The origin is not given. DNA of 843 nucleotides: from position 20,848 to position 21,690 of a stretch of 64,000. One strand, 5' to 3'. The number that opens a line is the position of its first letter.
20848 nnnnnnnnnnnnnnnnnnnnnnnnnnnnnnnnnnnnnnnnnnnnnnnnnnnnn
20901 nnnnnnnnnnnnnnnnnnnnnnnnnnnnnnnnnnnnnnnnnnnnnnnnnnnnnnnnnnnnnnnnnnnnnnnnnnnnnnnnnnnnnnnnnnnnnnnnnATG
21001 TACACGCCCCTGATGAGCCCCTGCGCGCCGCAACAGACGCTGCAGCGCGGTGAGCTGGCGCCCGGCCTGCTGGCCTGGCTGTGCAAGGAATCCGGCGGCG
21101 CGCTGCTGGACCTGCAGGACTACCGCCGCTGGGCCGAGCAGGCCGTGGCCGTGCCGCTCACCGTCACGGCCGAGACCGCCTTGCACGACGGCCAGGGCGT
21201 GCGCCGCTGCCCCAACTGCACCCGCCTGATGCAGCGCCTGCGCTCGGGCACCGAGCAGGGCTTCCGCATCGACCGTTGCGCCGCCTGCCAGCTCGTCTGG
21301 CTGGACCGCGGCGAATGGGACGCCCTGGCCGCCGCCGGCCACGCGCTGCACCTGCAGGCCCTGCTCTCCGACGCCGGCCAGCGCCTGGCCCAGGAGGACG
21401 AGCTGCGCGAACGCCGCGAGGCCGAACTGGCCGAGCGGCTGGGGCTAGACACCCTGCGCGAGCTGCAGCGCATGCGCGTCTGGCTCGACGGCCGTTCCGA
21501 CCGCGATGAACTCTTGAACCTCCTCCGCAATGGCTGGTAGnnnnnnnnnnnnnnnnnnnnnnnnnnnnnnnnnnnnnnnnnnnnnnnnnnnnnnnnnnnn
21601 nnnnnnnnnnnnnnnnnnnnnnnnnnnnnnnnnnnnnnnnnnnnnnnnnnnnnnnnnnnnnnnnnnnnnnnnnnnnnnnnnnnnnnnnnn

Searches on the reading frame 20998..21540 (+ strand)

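Call 36: search_protein_families(library=pfam, proteins=[window:20998-21540:+], max_evalue=0.001)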
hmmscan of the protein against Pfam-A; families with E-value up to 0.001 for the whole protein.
window:20998-21540:+ (180 aa): 1 family
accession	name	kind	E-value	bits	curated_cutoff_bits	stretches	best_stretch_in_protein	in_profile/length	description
PF13453.11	Zn_ribbon_TFIIB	-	4e-09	36.2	22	1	70-112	1-40/41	Transcription factor zinc-finger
